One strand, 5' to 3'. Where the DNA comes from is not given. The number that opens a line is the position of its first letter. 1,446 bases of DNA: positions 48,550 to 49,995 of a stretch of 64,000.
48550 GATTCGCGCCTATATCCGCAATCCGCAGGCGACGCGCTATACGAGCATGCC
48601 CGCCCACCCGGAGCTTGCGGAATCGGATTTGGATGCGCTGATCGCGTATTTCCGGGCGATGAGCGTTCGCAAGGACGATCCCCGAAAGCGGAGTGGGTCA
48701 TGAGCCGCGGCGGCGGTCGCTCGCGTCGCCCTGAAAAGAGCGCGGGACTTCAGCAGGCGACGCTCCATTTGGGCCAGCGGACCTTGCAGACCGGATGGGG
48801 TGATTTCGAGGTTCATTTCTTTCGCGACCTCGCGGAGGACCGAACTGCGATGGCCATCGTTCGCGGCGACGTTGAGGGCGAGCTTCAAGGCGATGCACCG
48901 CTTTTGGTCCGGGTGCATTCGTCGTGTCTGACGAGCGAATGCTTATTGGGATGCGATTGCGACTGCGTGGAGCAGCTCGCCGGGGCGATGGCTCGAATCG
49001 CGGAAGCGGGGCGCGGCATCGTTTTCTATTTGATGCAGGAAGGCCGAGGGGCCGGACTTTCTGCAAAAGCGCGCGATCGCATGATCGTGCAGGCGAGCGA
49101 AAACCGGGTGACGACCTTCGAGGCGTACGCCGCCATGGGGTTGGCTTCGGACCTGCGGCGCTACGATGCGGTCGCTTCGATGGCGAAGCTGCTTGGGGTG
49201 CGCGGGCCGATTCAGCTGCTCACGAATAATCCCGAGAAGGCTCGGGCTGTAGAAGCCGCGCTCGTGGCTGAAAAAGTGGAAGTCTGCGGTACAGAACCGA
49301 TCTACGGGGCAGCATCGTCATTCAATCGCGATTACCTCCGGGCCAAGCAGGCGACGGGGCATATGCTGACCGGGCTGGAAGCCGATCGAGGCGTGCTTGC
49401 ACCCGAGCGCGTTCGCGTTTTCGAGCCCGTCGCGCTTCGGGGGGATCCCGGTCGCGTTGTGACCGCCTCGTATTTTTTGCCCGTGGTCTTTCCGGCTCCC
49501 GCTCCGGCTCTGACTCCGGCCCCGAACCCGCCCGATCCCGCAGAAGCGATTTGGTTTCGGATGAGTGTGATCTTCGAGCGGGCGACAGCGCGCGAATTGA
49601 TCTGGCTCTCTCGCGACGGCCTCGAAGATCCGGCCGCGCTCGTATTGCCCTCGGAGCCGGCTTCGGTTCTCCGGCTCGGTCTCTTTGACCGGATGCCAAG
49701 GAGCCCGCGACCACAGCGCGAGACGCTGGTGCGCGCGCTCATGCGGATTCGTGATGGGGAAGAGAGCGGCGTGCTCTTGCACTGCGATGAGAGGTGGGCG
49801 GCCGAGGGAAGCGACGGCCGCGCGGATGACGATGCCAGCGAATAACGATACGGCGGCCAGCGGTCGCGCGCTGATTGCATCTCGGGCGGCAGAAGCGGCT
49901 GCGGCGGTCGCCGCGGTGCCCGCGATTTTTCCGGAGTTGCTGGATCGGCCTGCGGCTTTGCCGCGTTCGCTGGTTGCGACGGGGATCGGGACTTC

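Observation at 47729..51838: Coupled cytochrome c / Tyr-less GTP cyclohydrolase II / double-SIS-creatininase operon: candidate undescribed GTP-derived cofactor module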

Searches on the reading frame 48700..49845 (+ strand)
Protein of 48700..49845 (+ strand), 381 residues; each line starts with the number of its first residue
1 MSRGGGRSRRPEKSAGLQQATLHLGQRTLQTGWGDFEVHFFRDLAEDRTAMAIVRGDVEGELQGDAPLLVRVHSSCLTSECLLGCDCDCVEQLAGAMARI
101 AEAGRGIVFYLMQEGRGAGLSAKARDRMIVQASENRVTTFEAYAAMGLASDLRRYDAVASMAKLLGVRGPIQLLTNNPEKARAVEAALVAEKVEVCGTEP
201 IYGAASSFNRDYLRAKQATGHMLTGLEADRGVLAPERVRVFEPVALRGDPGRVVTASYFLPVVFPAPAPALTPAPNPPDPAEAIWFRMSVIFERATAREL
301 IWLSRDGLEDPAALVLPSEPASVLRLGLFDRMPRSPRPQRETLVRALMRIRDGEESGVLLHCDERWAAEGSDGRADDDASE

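Call 3: search_protein_families(library=pfam, proteins=[window:48700-49845:+], max_evalue=0.01)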
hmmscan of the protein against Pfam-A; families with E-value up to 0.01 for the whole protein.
window:48700-49845:+ (381 aa): 1 family
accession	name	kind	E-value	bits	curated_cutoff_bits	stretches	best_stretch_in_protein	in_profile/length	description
PF00925.25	GTP_cyclohydro2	-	2.4e-39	135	23.3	1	26-186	5-155/165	GTP cyclohydrolase II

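Call 4: search_protein_families(library=ncbifam, proteins=[window:48700-49845:+], max_evalue=0.01)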
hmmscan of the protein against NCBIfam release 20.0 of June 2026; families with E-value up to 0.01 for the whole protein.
window:48700-49845:+ (381 aa): 8 families
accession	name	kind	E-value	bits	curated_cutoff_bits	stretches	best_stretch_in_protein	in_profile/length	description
NF001591.0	PRK00393.1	subfamily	2.8e-41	141.1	148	1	26-223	9-194/199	GTP cyclohydrolase II RibA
NF006803.0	PRK09311.1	equivalog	9.9e-40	136.5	569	1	26-228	217-409/417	bifunctional 3,4-dihydroxy-2-butanone-4-phosphate synthase/GTP cyclohydrolase II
NF006456.0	PRK08815.1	equivalog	2.1e-36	126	464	1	33-223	186-365/376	GTP cyclohydrolase II RibA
NF006806.0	PRK09319.1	equivalog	3.4e-36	125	764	1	28-225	223-411/561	bifunctional 3,4-dihydroxy-2-butanone-4-phosphate synthase/GTP cyclohydrolase II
TIGR00505.1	ribA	equivalog_domain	8.4e-36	123.3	205.85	1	26-223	5-191/191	GTP cyclohydrolase II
NF006805.0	PRK09318.1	equivalog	2.4e-32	112.4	486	1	27-223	198-380/387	bifunctional 3,4-dihydroxy-2-butanone-4-phosphate synthase/GTP cyclohydrolase II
NF010626.1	PRK14019.1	equivalog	2.8e-12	46.3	513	1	24-161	208-338/364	bifunctional 3,4-dihydroxy-2-butanone-4-phosphate synthase/GTP cyclohydrolase II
NF009132.0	PRK12485.1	equivalog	6.9e-05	22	693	1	20-114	205-296/369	bifunctional 3,4-dihydroxy-2-butanone-4-phosphate synthase/GTP cyclohydrolase II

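Call 11: search_solved_structures(query=window:48700-49845:+, max_evalue=0.001, show_alignments=4)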
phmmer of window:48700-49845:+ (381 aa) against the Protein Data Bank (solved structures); distinct sequences matched with E-value up to 0.001: 4.
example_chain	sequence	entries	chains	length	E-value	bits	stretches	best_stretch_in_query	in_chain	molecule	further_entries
2bz0_A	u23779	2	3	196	3.4e-31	112.1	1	25-223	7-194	GTP CYCLOHYDROLASE II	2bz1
4i14_A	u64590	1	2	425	2.9e-24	89.3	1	26-227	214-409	Riboflavin biosynthesis protein RibBA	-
4rl4_A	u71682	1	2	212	2.2e-17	66.7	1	26-217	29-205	GTP cyclohydrolase-2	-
6mnz_A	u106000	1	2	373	0.00047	22.9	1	19-154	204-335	3,4-dihydroxy-2-butanone 4-phosphate synthase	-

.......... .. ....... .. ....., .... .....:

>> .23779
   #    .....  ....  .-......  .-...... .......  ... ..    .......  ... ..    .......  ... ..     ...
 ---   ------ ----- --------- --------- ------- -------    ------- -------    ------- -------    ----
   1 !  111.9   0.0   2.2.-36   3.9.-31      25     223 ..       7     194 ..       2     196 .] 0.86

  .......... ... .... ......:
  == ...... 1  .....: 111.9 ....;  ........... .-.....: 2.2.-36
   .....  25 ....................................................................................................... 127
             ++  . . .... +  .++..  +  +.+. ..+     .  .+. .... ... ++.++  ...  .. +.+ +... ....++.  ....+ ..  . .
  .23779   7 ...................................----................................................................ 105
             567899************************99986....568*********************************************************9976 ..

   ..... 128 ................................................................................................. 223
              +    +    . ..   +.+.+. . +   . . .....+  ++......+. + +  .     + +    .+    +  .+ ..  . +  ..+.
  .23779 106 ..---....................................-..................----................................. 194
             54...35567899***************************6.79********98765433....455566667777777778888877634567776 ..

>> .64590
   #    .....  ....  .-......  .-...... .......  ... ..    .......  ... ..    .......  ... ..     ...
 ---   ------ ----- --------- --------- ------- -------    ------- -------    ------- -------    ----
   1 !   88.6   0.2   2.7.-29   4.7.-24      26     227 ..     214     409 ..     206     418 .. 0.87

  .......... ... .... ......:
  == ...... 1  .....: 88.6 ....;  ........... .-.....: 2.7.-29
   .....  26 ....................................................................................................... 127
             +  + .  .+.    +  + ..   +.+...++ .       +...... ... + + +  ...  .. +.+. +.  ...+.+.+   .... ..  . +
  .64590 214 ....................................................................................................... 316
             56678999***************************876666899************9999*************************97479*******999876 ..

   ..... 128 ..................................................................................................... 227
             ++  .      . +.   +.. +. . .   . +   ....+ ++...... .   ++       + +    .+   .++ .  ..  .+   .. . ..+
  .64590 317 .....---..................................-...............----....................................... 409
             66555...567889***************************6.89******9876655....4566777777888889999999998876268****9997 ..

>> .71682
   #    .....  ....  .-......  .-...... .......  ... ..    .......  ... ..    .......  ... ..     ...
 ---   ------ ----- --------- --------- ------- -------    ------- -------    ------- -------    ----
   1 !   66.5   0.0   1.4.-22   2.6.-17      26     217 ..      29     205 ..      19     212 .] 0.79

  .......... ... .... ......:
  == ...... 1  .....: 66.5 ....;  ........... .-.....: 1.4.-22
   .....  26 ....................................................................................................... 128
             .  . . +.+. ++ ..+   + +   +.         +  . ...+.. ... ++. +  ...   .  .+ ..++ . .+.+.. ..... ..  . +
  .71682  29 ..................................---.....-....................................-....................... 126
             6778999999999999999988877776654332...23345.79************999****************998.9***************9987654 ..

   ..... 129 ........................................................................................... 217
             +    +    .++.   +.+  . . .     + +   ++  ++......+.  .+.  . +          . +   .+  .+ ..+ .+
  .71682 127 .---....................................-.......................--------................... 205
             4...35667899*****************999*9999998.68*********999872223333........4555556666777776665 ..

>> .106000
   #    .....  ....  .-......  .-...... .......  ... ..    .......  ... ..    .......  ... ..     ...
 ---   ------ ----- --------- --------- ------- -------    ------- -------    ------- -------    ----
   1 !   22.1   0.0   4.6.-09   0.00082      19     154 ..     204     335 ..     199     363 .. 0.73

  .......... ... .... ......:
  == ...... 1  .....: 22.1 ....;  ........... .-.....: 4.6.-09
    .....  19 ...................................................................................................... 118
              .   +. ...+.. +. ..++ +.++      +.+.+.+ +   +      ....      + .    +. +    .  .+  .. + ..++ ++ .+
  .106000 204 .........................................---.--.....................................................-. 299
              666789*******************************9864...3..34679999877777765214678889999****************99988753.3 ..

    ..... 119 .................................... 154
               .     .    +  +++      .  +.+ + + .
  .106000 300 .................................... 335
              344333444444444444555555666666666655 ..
